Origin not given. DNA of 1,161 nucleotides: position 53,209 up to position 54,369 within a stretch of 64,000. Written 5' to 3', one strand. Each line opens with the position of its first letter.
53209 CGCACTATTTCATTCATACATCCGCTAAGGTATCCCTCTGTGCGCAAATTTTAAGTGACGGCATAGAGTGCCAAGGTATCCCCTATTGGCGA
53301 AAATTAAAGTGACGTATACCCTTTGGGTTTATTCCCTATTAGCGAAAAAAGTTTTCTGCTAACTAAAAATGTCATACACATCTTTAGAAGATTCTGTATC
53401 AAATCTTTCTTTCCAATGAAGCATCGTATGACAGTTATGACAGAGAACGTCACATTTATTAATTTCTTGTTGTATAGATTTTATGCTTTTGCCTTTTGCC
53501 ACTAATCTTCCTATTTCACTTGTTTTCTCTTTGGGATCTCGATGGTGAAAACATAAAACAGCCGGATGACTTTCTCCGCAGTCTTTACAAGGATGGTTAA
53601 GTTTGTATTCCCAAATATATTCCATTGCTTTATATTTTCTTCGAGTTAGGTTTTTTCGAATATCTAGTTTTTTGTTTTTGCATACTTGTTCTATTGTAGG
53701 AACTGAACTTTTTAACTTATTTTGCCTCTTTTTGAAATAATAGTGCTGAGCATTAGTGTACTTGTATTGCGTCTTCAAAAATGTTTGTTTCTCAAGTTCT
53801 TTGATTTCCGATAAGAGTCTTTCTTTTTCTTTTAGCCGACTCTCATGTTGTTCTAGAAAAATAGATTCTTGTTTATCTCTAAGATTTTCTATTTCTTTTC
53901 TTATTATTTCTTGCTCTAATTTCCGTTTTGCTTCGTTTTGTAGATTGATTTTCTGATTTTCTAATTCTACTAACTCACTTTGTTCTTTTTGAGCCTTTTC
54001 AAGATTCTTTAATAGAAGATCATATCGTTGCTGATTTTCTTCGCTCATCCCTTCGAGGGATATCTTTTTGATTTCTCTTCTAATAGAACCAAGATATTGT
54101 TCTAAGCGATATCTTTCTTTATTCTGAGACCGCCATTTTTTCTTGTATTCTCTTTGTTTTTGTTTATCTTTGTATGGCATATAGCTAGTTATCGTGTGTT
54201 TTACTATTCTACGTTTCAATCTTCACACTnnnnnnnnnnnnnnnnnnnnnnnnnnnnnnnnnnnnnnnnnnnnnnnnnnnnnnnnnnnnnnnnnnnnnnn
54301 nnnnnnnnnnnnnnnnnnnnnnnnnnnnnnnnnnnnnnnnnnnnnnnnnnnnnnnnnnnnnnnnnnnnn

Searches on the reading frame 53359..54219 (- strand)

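Call 67: search_protein_families(library=phrogs, proteins=[window:53359-54219:-], max_evalue=0.001)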
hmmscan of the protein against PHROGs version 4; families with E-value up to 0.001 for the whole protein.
window:53359-54219:- (286 aa): 5 families
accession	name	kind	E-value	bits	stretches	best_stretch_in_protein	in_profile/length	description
phrog_3106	-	DNA, RNA and nucleotide metabolism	1.6e-21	78.2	1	149-272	118-225/252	HNH endonuclease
phrog_2255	-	DNA, RNA and nucleotide metabolism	2.4e-21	77.2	1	158-274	66-175/211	HNH endonuclease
phrog_30726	-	unknown function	1.5e-07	32.3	1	161-268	6-111/159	-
phrog_35854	-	DNA, RNA and nucleotide metabolism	3.7e-06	28.1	1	218-268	17-67/145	HNH endonuclease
phrog_4234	-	DNA, RNA and nucleotide metabolism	0.00044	21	1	193-265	13-80/130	HNH endonuclease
